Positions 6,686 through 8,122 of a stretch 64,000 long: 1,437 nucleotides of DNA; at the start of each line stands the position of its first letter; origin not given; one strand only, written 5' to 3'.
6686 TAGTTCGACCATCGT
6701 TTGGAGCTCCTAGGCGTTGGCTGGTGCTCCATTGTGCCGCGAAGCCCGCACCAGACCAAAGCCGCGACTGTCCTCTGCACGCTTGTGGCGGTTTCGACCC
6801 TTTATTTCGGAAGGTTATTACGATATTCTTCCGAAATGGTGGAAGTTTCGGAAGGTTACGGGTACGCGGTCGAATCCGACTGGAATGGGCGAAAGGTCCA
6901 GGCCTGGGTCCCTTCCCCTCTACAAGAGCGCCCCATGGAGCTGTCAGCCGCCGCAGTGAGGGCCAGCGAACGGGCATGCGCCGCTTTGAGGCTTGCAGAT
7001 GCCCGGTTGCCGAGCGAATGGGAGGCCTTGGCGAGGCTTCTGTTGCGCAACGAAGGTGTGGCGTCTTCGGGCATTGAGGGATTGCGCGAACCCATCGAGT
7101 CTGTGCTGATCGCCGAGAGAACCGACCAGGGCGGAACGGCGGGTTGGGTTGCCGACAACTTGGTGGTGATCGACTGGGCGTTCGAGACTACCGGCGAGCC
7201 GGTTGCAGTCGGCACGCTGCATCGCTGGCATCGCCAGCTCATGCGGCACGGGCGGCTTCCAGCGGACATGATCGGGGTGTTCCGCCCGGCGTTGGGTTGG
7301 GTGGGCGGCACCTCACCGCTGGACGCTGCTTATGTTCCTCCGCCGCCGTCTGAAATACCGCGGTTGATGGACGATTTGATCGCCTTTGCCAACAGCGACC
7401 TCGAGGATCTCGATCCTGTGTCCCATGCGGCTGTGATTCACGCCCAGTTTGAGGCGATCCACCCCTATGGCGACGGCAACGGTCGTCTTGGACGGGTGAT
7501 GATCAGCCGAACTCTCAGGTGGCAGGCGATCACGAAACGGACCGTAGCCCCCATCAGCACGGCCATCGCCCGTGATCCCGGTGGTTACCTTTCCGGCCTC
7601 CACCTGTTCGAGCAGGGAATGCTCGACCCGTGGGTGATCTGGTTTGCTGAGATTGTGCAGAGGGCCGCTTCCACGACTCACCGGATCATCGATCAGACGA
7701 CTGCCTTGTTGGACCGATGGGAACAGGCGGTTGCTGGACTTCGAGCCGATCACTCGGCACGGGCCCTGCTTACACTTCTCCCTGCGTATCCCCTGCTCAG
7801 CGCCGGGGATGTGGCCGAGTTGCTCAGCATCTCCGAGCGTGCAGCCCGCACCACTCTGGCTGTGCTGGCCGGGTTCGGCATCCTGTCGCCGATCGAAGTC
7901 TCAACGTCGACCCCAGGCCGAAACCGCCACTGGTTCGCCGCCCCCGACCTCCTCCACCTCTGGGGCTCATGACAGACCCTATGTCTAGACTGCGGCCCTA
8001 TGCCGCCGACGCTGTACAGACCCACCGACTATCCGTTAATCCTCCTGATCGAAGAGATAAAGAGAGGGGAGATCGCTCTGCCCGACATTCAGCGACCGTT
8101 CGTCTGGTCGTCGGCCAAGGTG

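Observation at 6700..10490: Two-gene islet: auto-inhibited Fic protein directly upstream of a GmrSD-like nuclease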

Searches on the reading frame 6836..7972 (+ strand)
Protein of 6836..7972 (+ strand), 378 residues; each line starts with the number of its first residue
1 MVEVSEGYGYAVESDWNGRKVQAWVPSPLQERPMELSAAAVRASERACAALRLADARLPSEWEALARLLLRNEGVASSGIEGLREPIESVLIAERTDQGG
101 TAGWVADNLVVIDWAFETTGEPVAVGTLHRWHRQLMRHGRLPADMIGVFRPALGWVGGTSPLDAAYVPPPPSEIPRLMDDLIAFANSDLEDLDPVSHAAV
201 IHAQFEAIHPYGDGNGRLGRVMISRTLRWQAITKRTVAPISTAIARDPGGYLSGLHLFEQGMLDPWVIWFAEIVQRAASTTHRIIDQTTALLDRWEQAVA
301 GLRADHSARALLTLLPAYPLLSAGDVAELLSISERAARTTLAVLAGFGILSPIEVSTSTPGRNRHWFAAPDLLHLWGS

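Call 3: search_protein_families(library=pfam, proteins=[window:6836-7972:+], max_evalue=0.01)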
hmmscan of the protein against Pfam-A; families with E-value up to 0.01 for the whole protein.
window:6836-7972:+ (378 aa): 2 families
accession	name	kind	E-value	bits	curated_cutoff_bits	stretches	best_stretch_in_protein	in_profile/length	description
PF02661.23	Fic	-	7.2e-16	59.3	24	1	128-225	7-91/93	Fic/DOC family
PF13784.11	Fic_N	-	0.00059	20.3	26.7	1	42-98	5-60/82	Fic/DOC family N-terminal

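Call 4: search_protein_families(library=padloc, proteins=[window:6836-7972:+], max_evalue=0.01)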
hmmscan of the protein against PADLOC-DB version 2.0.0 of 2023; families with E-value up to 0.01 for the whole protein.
window:6836-7972:+ (378 aa): 7 families
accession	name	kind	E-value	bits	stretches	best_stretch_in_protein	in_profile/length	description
PDLC03963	SoFic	-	3.5e-60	202.3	1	20-374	5-356/361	-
PDLC04966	PDC-S24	-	1.6e-23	81.4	1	121-266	230-376/497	-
PDLC04837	PDC-S04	-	4e-13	47.2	1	109-223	71-179/234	-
PDLC04840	PDC-S04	-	5.6e-10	37.3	1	163-224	106-171/227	-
PDLC04836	PDC-S04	-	6.1e-10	36.7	1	112-225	78-185/244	-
PDLC04839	PDC-S04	-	1.5e-06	26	1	125-224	61-156/205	-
PDLC04838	PDC-S04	-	0.00099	16.9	1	188-226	123-161/209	-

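Call 5: search_protein_families(library=ncbifam, proteins=[window:6836-7972:+], max_evalue=0.01)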
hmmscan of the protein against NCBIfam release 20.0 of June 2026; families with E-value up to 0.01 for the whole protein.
window:6836-7972:+ (378 aa): 4 families
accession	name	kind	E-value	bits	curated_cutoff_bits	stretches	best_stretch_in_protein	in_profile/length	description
NF046030.1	ProtAdlyltaseSoFic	equivalog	1.4e-18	67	550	1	173-356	158-341/361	protein adenylyltransferase Fic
NF041381.1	XopAC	subfamily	4.7e-05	22.3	450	1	45-220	233-404/451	XopAC/AvrAC family type III secretion system effector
NF040876.1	RHE_PE00001_fam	equivalog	0.00078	18.7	250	1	189-341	206-351/371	RHE_PE00001 family protein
TIGR02613.1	mob_myst_B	hypoth_equivalog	0.0018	18.2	124.4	1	171-228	87-142/186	mobile mystery protein B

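Call 13: find_homologous_proteins(query=window:6836-7972:+)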
Query window:6836-7972:+ (378 aa): 875 proteins with E <= 0.001 among 8000 candidates; the best 120 are listed.
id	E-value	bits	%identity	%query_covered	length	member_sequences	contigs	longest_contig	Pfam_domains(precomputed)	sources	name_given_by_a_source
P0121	2.7e-224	762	90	100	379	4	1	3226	PF02661.24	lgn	-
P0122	3.1e-210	716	85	98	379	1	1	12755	PF02661.24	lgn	-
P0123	4.2e-205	699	90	91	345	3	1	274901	PF02661.24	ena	-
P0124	6.1e-191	653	78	100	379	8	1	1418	PF02661.24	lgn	-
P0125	1.4e-187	642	77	100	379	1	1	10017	PF02661.24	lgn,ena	-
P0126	1.2e-185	635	76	99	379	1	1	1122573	PF02661.24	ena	-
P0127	1.4e-185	635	75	97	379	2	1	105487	PF02661.24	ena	-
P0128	1.4e-185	635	75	97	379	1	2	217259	PF02661.24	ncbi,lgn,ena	-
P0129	7.0e-185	633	75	97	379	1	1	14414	PF02661.24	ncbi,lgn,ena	-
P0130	1.5e-184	632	76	100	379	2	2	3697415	PF02661.24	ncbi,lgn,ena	-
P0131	1.5e-184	632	77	98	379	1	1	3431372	PF02661.24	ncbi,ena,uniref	ncbi:Fic family protein [Candidatus Poriferisocius sp.]|uniref:Fic family protein n=1 Tax=Candidatus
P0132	2.3e-184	631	76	99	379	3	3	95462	PF02661.24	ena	-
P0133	2.5e-184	631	76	97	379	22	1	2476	PF02661.24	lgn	-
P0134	2.7e-184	631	76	98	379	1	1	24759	PF02661.24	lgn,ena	-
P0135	4.0e-184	630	75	100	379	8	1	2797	PF02661.24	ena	-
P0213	6.3e-143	495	61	100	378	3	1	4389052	PF02661.24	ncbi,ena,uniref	ncbi:Fic family protein [Candidatus Poriferisodalis sp.]|uniref:Fic family protein n=1 Tax=Candidatu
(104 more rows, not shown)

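Call 21: find_encoding_contigs(protein=P0123, flank=6000, max_places=3)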
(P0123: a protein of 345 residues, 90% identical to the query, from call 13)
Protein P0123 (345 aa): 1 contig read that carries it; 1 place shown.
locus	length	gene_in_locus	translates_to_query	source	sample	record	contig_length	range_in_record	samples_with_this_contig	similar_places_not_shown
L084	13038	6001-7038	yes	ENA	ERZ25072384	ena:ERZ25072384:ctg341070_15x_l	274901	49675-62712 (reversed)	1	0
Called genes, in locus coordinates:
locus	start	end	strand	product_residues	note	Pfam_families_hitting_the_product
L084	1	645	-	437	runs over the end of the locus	PF00120:Gln-synt_C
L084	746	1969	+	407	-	PF02771:Acyl-CoA_dh_N, PF02770:Acyl-CoA_dh_M, PF00441:Acyl-CoA_dh_1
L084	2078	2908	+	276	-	PF19656:DUF6159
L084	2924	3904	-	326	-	PF00378:ECH_1, PF16113:ECH_2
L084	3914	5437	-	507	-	PF00501:AMP-binding, PF13193:AMP-binding_C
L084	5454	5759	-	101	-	-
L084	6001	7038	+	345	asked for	PF02661:Fic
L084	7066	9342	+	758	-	PF03235:GmrSD_N, PF04326:SLFN_AlbA_2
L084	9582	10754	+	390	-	PF02515:CoA_transf_3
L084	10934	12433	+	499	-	PF01039:Carboxyl_trans, PF03255:ACCA (faint)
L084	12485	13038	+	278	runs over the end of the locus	PF05721:PhyH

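Call 22: find_encoding_contigs(protein=P0130, flank=6000, max_places=3)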
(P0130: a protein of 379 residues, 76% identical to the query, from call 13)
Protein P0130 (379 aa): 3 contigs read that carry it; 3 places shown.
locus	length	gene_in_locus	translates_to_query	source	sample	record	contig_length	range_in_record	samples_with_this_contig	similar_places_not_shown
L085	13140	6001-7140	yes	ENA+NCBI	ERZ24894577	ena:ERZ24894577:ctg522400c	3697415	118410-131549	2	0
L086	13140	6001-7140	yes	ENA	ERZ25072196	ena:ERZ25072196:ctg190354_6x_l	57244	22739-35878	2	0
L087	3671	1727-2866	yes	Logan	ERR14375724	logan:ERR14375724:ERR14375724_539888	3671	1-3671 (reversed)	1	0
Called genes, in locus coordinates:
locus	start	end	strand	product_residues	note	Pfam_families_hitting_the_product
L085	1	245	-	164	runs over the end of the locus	-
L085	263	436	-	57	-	-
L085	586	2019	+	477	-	PF00817:IMS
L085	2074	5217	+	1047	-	PF02811:PHP, PF07733:DNA_pol3_alpha, PF17657:DNA_pol3_finger, PF14579:HHH_6, PF01336:tRNA_anti-codon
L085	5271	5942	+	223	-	PF02586:SRAP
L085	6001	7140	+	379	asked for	PF02661:Fic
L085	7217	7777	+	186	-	-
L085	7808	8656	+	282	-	-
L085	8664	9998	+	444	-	-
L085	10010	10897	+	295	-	PF05721:PhyH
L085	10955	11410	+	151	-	-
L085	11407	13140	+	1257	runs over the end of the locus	PF02653:BPD_transp_2, PF00005:ABC_tran, PF02463:SMC_N (faint), PF13245:AAA_19 (faint), PF13304:AAA_21 (faint), PF13476:AAA_23 (faint), PF13555:AAA_29 (faint), PF00005:ABC_tran, +1 more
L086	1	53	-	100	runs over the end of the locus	-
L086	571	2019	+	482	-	PF00817:IMS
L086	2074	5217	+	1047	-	PF02811:PHP, PF07733:DNA_pol3_alpha, PF17657:DNA_pol3_finger, PF14579:HHH_6, PF01336:tRNA_anti-codon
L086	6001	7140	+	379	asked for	PF02661:Fic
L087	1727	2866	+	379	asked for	PF02661:Fic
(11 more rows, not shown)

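Call 23: find_encoding_contigs(protein=P0131, flank=6000, max_places=3)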
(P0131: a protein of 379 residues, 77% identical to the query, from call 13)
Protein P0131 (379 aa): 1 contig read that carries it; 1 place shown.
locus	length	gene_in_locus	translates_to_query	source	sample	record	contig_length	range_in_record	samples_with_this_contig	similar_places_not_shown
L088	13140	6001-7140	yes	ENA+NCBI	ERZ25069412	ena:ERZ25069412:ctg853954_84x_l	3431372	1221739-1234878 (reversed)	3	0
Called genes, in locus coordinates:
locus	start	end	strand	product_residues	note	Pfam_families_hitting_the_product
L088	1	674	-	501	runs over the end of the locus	PF08448:PAS_4 (faint), PF12282:GAF_PdtaS, PF07536:HWE_HK, PF07568:HisKA_2, PF13581:HATPase_c_2, PF02518:HATPase_c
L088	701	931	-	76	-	PF11305:DUF3107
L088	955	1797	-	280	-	PF00142:Fer4_NifH (weak), PF01656:CbiA, PF09140:MipZ (weak), PF10609:ParA, PF13614:AAA_31 (weak)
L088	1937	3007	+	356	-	PF00266:Aminotran_5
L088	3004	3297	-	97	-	PF23439:DUF7124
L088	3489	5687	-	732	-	-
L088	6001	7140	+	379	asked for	PF02661:Fic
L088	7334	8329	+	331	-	PF07510:GmrSD_C (weak)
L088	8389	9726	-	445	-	PF00749:tRNA-synt_1c, PF19269:Anticodon_2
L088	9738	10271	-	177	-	-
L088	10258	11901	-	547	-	PF00682:HMGL-like, PF22617:HCS_D2, PF08502:LeuA_dimer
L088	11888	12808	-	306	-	PF01063:Aminotran_4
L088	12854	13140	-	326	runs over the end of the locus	PF00180:Iso_dh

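Call 24: find_encoding_contigs(protein=P0213, flank=6000, max_places=3)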
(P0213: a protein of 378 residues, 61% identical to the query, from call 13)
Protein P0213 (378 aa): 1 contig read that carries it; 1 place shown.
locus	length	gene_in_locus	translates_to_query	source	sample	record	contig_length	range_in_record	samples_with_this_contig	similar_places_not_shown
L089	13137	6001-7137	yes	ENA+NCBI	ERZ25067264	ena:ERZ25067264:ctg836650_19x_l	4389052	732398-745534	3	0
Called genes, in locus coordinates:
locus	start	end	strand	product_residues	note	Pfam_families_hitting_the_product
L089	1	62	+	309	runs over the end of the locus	PF12911:OppC_N, PF00528:BPD_transp_1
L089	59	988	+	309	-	PF00005:ABC_tran, PF13304:AAA_21 (faint), PF08352:oligo_HPY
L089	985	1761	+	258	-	PF00005:ABC_tran, PF13304:AAA_21 (faint)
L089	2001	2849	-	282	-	-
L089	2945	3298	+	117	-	-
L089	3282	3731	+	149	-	PF10130:PIN_2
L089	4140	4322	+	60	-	-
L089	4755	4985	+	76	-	-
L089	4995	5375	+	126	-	-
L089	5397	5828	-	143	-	-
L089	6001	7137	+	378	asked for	PF02661:Fic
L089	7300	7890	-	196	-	PF04122:CW_binding_2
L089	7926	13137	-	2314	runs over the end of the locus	PF13753:SWM_repeat, PF05935:Arylsulfotrans, PF14269:Arylsulfotran_2, PF13753:SWM_repeat, PF12733:Cadherin-like, PF06468:Spond_N, PF17803:Cadherin_4, PF17892:Cadherin_5, +4 more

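Call 34: search_protein_families(library=pfam, proteins=[L085:7217-7777:+, L085:7808-8656:+, L085:8664-9998:+, L088:7334-8329:+, L088:3489-5687:-], max_evalue=0.01)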
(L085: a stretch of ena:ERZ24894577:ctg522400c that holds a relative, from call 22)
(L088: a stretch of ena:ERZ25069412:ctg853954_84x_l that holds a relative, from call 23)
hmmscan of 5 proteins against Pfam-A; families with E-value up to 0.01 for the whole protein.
L085:7217-7777:+ (186 aa): 0 families

L085:7808-8656:+ (282 aa): 0 families

L085:8664-9998:+ (444 aa): 0 families

L088:7334-8329:+ (331 aa): 1 family
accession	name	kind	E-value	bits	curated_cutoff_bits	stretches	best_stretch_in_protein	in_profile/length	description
PF07510.16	GmrSD_C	-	3e-06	27.6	23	1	182-303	24-136/138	GmrSD restriction endonucleases, C-terminal domain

L088:3489-5687:- (732 aa): 4 families
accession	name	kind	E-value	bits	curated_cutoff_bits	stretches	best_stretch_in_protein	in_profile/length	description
PF13540.12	RCC1_2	-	7.5e-108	350.4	22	14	589-616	3-30/30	Regulator of chromosome condensation (RCC1) repeat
PF25390.1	WD40_RLD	-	4.7e-52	177.9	150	4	328-542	33-329/363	RCC1-like domain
PF10708.14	DUF2510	-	6.4e-11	42.2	24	2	87-112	3-29/35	Protein of unknown function (DUF2510)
PF25384.1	Alsin_RLD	-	0.0029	17.4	100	0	292-323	278-309/405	Alsin RCC1-like domain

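Call 35: search_protein_families(library=padloc, proteins=[L085:7217-7777:+, L085:7808-8656:+, L085:8664-9998:+, L088:7334-8329:+, L088:3489-5687:-], max_evalue=0.001)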
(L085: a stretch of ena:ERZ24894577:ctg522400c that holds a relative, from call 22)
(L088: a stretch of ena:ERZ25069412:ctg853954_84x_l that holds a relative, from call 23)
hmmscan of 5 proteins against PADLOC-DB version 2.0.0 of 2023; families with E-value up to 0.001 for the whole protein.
L085:7217-7777:+ (186 aa): 0 families

L085:7808-8656:+ (282 aa): 0 families

L085:8664-9998:+ (444 aa): 0 families

L088:7334-8329:+ (331 aa): 1 family
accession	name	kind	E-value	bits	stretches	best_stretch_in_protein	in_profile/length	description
PDLC04630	PDC-M40B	-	0.00014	18.8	1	211-260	153-201/547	-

L088:3489-5687:- (732 aa): 0 families

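Call 37: find_related_loci(query=A2, collection=metagenome_contigs, flank=6000)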
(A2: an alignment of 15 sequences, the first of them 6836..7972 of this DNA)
Query A2 (378 aa) in metagenome_contigs; peptide patterns used: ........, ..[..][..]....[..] (x = any residue, [..] = any of these).
385 stretches matched a pattern; 317 encode a relative of the query (tblastn E <= 1e-3); the best 80 are kept; 80 distinct loci.
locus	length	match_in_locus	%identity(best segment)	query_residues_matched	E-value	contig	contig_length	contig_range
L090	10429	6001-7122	68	5-377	2e-169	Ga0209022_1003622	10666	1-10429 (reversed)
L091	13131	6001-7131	72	1-376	4e-167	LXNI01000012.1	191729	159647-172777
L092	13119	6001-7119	67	5-376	3e-163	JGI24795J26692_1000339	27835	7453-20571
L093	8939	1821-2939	67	5-376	3e-163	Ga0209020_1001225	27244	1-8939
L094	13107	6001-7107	65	9-376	8e-148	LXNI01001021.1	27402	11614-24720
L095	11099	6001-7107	65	9-376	5e-146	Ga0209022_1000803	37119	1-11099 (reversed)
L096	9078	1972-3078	65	9-376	4e-144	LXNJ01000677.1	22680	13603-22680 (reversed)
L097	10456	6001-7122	68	5-377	2e-169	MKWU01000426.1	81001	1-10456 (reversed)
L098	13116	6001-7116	67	3-376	1e-140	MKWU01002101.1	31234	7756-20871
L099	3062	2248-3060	76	1-270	2e-140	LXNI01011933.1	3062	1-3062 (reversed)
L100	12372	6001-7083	60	15-376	7e-133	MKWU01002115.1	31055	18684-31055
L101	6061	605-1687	60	15-376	4e-133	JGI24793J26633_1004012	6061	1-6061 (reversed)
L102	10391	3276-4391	55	5-376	6e-131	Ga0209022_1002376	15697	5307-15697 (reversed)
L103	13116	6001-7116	55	5-376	6e-131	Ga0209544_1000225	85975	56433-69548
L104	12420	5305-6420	55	5-376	6e-131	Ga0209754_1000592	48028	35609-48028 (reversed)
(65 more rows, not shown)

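Call 41: search_solved_structures(query=A2, max_evalue=0.001)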
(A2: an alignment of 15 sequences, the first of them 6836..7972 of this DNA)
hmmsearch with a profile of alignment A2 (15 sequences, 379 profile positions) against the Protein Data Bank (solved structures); distinct sequences matched with E-value up to 0.001: 29.
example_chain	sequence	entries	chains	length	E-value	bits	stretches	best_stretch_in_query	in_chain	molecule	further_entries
7cb8_A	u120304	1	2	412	1.5e-61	211.6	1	16-355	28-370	Fic-domain containing protein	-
8cil_A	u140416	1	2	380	9.7e-24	87.2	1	66-360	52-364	Fic family protein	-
3zcn_A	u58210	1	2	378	1.9e-21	79.7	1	164-358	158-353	ADENOSINE MONOPHOSPHATE-PROTEIN TRANSFERASE SOFIC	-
9tc4_A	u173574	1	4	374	2e-21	79.6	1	164-358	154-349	Protein adenylyltransferase SoFic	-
9tcl_B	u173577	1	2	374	2e-21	79.6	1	164-358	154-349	Protein adenylyltransferase SoFic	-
9tch_A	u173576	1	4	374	2.1e-21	79.5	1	164-358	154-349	Protein adenylyltransferase SoFic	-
3eqx_A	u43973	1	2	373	2.3e-21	79.4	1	164-358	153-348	FIC DOMAIN CONTAINING TRANSCRIPTIONAL REGULATOR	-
9vjc_A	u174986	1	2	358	3.2e-21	78.9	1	151-360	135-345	Protein adenylyltransferase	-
3zec_A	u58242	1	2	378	3.7e-21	78.7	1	164-358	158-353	ADENOSINE MONOPHOSPHATE-PROTEIN TRANSFERASE SOFIC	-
9tb0_A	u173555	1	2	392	5.9e-20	74.7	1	164-358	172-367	Protein adenylyltransferase SoFic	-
4rgl_A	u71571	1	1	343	1.8e-12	50.1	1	154-293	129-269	Filamentation induced by cAMP protein Fic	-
5jj6_A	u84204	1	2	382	8.8e-12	47.8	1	117-279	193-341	Adenosine monophosphate-protein transferase FICD homolog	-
5jj7_A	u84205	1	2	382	8.9e-12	47.8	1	117-279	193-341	Adenosine monophosphate-protein transferase FICD homolog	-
6i7i_A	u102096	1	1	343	5.1e-11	45.3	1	152-280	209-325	Adenosine monophosphate-protein transferase FICD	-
6i7g_A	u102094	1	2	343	5.3e-11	45.3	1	152-280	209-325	Adenosine monophosphate-protein transferase FICD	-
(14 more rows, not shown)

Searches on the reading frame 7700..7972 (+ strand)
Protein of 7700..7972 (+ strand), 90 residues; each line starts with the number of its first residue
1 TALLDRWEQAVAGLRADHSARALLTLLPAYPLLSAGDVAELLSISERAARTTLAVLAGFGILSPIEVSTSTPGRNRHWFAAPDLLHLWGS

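Call 82: search_protein_families(library=pfam, proteins=[window:7700-7972:+], max_evalue=10)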
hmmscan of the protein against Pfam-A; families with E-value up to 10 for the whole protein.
window:7700-7972:+ (90 aa): 1 family
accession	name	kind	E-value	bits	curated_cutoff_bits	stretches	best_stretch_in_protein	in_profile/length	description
PF08279.18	HTH_11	-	0.014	15.7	25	1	23-66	5-47/55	HTH domain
